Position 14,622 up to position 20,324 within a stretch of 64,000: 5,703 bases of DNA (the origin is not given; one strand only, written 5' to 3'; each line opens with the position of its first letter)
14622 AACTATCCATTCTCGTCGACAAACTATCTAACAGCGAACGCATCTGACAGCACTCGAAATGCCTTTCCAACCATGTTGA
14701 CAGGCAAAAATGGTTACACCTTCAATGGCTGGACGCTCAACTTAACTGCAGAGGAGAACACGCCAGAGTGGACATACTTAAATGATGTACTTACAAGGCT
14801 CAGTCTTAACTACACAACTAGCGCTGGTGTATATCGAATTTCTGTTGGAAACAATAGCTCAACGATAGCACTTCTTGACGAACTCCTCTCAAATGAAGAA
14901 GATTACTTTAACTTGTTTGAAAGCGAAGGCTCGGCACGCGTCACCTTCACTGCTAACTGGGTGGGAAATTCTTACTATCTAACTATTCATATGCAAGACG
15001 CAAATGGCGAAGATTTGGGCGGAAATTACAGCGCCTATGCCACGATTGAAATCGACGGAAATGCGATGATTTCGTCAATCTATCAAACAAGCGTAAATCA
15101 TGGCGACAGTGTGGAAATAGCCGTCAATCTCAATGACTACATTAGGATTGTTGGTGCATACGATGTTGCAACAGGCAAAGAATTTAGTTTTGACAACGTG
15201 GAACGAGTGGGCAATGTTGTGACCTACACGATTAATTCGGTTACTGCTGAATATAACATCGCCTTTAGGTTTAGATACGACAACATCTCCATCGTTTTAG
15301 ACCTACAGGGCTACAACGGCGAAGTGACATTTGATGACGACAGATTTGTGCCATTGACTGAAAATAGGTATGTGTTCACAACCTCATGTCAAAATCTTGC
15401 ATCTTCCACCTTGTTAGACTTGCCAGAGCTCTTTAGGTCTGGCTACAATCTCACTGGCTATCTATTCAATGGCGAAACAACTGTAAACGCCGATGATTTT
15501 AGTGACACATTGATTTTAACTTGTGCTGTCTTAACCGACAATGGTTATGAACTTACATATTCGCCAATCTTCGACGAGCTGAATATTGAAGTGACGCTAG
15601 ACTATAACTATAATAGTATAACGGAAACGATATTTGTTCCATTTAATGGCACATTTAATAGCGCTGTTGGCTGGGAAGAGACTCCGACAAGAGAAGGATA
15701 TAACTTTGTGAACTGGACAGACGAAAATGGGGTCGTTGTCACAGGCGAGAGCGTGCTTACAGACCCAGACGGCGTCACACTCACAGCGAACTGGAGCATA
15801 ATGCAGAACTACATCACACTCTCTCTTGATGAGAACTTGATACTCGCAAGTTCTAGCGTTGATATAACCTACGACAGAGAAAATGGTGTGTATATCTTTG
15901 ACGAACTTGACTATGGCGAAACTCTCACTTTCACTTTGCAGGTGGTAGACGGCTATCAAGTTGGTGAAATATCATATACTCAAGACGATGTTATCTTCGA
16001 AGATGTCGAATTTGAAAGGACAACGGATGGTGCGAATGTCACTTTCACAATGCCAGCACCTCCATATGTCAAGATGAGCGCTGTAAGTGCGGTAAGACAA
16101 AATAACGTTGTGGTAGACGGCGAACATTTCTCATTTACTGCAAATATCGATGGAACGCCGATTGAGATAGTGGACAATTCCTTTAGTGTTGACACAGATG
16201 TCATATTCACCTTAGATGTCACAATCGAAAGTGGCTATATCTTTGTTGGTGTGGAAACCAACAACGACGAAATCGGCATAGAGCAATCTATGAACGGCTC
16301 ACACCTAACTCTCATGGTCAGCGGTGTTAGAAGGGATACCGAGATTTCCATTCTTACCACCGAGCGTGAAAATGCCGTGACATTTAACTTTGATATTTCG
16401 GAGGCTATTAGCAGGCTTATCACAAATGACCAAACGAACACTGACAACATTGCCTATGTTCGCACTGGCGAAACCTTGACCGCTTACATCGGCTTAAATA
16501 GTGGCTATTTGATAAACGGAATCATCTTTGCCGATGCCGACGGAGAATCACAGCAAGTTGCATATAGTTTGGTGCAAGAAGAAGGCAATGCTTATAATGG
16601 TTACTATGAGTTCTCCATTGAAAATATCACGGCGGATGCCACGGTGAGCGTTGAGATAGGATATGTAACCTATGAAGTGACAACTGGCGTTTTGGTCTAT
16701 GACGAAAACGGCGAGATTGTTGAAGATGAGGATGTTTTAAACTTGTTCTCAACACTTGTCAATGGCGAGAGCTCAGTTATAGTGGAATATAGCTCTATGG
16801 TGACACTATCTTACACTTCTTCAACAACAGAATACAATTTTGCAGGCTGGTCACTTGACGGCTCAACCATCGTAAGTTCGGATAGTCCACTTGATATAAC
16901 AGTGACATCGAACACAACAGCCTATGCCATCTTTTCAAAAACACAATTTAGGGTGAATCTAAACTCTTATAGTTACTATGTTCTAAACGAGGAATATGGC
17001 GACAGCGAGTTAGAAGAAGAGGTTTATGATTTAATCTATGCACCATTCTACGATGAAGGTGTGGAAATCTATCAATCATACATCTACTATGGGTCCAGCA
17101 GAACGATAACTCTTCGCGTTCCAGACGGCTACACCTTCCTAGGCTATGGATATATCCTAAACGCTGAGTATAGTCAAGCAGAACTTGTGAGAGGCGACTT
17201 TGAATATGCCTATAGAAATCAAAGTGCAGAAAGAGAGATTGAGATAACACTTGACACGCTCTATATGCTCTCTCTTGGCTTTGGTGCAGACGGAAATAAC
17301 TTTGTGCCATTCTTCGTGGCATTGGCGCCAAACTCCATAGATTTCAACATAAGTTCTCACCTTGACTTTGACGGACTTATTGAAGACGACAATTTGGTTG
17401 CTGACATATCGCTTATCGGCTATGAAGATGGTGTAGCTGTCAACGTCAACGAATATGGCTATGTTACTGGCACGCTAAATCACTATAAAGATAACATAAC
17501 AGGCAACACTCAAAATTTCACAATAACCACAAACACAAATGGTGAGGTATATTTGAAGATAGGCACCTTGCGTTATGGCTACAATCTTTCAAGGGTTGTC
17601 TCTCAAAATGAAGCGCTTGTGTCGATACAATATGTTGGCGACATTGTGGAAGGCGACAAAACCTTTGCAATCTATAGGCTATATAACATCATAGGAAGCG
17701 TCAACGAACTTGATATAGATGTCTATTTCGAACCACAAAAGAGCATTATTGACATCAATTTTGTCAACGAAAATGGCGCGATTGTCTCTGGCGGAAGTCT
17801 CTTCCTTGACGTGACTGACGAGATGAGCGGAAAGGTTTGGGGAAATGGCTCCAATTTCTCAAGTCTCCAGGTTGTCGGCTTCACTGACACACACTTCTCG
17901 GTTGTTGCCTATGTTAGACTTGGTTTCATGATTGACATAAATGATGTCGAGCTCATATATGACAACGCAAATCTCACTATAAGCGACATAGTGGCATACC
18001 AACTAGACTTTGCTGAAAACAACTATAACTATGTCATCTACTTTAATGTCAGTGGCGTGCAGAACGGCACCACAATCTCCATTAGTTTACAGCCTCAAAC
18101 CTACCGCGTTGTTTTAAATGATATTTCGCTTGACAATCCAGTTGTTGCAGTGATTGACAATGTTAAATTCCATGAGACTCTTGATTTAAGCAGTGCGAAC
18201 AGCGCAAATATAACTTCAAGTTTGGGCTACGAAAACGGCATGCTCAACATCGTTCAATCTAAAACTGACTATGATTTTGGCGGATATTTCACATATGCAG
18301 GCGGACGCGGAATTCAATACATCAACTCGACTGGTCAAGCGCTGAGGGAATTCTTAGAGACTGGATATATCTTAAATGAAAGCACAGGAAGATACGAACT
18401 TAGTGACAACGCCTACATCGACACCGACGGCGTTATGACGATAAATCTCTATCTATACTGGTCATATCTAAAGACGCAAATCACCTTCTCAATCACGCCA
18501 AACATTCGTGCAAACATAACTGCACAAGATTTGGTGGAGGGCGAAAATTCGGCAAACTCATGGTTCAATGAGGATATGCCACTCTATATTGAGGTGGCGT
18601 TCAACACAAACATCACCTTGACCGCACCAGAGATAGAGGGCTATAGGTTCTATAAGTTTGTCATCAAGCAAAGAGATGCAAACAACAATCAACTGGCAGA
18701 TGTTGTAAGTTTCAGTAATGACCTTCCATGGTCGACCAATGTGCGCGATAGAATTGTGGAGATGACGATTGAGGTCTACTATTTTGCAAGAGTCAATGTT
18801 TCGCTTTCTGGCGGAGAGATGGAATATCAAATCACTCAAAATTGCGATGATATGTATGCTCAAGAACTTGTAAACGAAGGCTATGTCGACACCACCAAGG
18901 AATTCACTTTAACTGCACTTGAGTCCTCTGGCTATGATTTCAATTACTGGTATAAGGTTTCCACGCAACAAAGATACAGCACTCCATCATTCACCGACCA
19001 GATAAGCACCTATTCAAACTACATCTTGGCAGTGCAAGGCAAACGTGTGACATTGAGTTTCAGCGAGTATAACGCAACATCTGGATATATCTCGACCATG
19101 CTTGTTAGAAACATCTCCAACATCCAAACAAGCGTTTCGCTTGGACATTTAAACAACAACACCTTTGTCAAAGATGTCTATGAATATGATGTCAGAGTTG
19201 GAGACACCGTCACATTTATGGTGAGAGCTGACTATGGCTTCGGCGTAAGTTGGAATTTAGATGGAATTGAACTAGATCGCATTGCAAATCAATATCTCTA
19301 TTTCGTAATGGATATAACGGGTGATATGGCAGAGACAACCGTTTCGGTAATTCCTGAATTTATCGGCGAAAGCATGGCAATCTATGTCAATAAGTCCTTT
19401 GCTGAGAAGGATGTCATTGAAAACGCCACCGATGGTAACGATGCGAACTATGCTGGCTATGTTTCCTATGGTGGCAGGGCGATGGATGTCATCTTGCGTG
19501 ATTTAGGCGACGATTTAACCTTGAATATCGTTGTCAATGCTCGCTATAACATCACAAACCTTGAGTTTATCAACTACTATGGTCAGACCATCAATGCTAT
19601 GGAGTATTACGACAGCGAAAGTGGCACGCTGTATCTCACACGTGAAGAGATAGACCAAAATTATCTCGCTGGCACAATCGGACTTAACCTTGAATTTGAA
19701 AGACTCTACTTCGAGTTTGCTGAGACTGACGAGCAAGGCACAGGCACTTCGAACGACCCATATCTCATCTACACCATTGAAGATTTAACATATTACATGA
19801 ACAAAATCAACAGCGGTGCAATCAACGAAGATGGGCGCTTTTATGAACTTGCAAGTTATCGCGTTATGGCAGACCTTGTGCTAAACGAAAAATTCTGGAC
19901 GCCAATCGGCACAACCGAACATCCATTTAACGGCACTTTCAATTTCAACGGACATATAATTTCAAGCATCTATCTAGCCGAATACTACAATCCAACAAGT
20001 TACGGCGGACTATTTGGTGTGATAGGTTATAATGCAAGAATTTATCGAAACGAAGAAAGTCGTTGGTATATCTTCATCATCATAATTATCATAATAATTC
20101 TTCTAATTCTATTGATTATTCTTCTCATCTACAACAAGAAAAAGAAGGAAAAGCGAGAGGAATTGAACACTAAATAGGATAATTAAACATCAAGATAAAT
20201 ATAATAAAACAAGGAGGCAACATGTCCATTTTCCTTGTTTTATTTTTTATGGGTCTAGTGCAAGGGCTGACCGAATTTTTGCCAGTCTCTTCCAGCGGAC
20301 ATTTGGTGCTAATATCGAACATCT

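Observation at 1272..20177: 6301-aa mosaic surface protein occupying 30% of the window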

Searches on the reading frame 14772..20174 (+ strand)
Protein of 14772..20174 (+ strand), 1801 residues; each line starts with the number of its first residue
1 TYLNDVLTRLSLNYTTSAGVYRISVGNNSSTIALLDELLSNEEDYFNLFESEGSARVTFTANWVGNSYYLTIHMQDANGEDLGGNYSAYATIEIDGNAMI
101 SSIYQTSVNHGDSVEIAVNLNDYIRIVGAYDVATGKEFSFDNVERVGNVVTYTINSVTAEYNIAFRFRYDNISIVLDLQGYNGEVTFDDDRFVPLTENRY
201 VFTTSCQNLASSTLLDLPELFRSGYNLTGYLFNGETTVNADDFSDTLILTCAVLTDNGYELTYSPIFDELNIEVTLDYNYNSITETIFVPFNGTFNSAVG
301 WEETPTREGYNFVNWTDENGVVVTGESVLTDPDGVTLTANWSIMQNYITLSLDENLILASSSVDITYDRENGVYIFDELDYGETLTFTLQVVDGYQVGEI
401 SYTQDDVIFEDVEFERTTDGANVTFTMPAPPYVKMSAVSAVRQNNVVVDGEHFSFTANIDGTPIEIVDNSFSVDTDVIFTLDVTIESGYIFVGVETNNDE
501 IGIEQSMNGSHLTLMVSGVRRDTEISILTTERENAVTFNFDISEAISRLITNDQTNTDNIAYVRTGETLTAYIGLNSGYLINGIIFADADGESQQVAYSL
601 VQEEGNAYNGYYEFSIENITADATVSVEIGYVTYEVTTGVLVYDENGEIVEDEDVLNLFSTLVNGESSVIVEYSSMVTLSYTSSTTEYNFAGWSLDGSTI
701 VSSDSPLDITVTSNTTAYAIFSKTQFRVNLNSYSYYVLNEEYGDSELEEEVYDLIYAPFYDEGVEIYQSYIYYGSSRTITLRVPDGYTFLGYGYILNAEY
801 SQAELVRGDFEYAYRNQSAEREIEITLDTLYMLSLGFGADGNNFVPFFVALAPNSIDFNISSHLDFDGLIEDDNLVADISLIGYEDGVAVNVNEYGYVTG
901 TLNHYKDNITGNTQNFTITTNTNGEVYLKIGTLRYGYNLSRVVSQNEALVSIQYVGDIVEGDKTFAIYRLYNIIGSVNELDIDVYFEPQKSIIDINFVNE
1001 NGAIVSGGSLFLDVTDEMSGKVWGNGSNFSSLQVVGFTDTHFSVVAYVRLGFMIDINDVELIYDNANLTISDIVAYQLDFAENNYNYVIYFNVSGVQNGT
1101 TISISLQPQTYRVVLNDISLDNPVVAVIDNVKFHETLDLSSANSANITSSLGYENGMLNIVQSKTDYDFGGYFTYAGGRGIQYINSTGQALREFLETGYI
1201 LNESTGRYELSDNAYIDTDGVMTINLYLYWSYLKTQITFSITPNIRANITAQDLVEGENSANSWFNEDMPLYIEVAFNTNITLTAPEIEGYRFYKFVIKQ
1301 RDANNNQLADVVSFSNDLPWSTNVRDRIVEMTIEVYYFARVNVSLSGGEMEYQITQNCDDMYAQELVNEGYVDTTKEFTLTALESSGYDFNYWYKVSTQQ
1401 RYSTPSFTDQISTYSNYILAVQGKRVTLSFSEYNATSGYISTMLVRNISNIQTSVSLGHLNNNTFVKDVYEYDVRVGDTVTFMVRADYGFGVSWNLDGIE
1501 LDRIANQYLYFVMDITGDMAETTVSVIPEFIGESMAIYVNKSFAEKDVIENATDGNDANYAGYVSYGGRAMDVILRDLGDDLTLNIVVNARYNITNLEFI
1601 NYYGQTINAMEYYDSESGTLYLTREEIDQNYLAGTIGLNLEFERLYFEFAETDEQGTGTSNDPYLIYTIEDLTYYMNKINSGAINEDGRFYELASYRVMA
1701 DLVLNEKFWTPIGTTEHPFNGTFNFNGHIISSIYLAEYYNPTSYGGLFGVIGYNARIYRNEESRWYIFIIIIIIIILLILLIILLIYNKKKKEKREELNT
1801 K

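Call 57: search_solved_structures(query=window:14772-20174:+, max_evalue=1)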
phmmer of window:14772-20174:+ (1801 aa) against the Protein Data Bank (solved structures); distinct sequences matched with E-value up to 1: 2.
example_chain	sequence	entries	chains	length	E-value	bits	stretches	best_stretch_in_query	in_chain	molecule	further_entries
4ilt_A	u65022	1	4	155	0.36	11.3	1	192-242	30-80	Intradiol ring-cleavage dioxygenase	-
4ilv_A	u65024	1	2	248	0.86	10.1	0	192-242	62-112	Intradiol ring-cleavage dioxygenase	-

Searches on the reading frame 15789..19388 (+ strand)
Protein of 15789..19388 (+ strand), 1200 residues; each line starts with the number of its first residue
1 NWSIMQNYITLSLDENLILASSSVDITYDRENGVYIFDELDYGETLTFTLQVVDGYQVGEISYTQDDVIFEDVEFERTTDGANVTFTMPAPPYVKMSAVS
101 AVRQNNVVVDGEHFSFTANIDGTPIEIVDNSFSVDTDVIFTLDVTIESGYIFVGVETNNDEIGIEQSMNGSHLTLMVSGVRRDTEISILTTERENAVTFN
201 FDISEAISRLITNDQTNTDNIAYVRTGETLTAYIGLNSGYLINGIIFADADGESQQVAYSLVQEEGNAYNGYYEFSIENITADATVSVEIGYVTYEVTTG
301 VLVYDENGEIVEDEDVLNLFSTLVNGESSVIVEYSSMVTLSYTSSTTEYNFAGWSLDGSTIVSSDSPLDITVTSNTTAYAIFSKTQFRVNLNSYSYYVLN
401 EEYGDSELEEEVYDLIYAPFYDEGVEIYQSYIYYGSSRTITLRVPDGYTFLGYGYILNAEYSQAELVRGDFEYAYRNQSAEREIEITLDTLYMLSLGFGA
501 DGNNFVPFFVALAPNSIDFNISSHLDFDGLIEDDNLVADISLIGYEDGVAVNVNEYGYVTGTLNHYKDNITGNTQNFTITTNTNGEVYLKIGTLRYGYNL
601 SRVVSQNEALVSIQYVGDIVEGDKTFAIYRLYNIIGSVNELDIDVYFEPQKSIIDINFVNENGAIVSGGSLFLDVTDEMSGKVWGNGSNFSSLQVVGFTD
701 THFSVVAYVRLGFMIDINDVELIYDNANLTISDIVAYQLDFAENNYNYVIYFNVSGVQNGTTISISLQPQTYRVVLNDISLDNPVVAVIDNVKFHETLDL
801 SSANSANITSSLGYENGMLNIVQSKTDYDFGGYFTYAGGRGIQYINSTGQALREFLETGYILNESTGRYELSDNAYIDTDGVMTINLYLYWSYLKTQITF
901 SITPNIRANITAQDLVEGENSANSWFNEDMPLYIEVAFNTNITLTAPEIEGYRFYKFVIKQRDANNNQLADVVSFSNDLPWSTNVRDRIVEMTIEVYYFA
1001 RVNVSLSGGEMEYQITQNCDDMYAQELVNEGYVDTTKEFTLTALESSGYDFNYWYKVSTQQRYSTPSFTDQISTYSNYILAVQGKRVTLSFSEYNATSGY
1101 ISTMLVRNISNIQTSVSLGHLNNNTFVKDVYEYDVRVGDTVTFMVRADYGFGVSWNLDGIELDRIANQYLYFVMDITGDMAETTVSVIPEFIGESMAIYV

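Call 61: find_homologous_proteins(query=A3, max_evalue=0.001)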
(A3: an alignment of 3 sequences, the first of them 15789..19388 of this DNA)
Query A3 (3 sequences): 8000 candidates shared short words with the query, none scored E <= 0.001.

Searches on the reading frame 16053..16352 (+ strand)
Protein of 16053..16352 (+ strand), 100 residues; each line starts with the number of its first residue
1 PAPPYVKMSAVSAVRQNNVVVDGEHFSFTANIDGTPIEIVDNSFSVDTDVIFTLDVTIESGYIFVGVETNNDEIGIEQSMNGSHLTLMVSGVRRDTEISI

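Call 83: predict_structure(alignment_id=A5)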
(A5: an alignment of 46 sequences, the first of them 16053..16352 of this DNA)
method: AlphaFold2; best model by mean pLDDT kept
length: 100 residues; sequences in the alignment: 46
mean_pLDDT: 78.0   pTM: 0.65
mean pLDDT of the five models: 78.0, 76.7, 76.2, 73.4, 71.9
residues with pLDDT >= 90: 16; 70-90: 57; 50-70: 26; < 50: 1
segments of 3 or more residues with pLDDT < 50: none
pLDDT, mean of each block of 10 residues (from residue 1): 59 70 85 91 84 89 74 79 86 62
secondary structure, 60 per line:
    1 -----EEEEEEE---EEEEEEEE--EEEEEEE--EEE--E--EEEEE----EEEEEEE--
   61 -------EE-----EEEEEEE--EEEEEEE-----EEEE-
elements in order: E6-12 E16-23 E26-32 E35-37 E43-47 E52-58 E75-81 E84-90 E96-99

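Call 86: fold_search(model_id=the predicted structure, library=pdb)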
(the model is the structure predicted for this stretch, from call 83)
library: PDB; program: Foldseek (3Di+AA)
matches with E <= 10: 1193; with E <= 0.001: 0
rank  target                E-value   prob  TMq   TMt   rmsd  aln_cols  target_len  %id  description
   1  7amv_K                6.5e-02  0.25  0.24  0.04  18.2       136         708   15  Atomic structure of the poxvirus transcription pre-initiation complex in the initially melted state (released 2021-10-06)
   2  9lb6                  8.5e-02  0.57  0.36  0.07  17.0       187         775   10  Crystal structure of trehalose 6-phosphate phosphatase Weissella ceti (released 2025-07-30)
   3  5m14_C                1.5e-01  0.10  0.18  0.16  11.9       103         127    8  Synthetic nanobody in complex with MBP (released 2017-11-15)
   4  3s8w_B                2.2e-01  0.69  0.30  0.35   5.2        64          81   14  D2 domain of human IFNAR2 (released 2011-08-31)
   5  7y8i_F                2.2e-01  0.63  0.35  0.38   6.1       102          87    9  Crystal structure of sDscam FNIII3 domain, isoform alpha7 (released 2023-05-24)
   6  2wmh_A                2.3e-01  0.69  0.42  0.10  11.6       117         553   11  Crystal structure of the catalytic module of a family 98 glycoside hydrolase from Streptococcus pneumoniae TIGR4 in co (released 2009-07-14)
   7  5w5p                  2.4e-01  0.13  0.22  0.06  14.0       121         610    8  Crystal structure of Acinetobacter baumannii phage AM24 tailspike protein (released 2018-12-19)
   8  9mpz_H                2.4e-01  0.08  0.17  0.16  11.8       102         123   12  Complex of FMDV Asia1/JS/05 and porcine-derived neutralizing monoclonal antibody PAS12 (released 2026-01-21)
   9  8p8j_Z                2.7e-01  0.08  0.19  0.17  11.8       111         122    9  Structure of 5D3-Fab and nanobody(Nb96)-bound ABCG2 (released 2023-08-30)
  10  8se1_B                2.9e-01  0.38  0.36  0.08   8.3       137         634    7  Structure of Full-length Human Protein Kinase C Beta 2 (PKCBII) in the Inactive Conformation (released 2025-08-20)
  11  7z1a_E                3.0e-01  0.08  0.18  0.16  11.7       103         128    7  Nanobody H11 and F2 bound to RBD (released 2022-03-23)
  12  7n52_C                3.2e-01  0.15  0.26  0.13  15.9       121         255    6  Structure of a bacterial gasdermin from Runella zeae (released 2021-06-23)
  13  5m15_D                3.2e-01  0.10  0.20  0.17  11.7       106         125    7  Synthetic nanobody in complex with MBP (released 2017-11-15)
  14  9hur_B                3.2e-01  0.08  0.19  0.17  11.6       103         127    5  Crystal structure of Tetraspanin CD63mutant Large Extracellular Loop (LEL) in complex with sybody LA4 (released 2025-11-19)
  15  8sos_D                3.2e-01  0.08  0.17  0.16  11.8       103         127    8  Human CD1d presenting sphingomyelin C24:1 in complex with VHH nanobody 1D17 (released 2023-12-13)
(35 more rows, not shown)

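Call 90: search_protein_families(library=pfam, proteins=[window:16053-16352:+], max_evalue=1)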
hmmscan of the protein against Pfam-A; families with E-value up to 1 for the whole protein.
window:16053-16352:+ (100 aa): 2 families
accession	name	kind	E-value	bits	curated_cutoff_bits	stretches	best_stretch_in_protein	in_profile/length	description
PF09694.16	Gcw_chp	-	0.096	13.1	24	1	49-86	7-44/230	Bacterial protein of unknown function (Gcw_chp)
PF17125.10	Methyltr_RsmF_N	-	0.16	12.9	34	1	8-65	26-83/86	N-terminal domain of 16S rRNA methyltransferase RsmF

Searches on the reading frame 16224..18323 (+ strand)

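Call 7: search_protein_families(library=pfam, proteins=[window:16224-18323:+], max_evalue=1)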
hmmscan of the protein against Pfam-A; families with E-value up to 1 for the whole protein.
window:16224-18323:+ (700 aa): 3 families
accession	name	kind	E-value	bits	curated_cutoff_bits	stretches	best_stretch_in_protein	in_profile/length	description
PF09479.16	Flg_new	-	4.1e-05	24.1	27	1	181-235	10-64/65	Listeria-Bacteroides repeat domain (List_Bact_rpt)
PF05031.18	NEAT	-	0.016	16.1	32.8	1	79-150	37-107/119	Iron Transport-associated domain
PF18998.6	Flg_new_2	-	0.016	15.6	23.6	1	203-240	34-72/73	Divergent InlB B-repeat domain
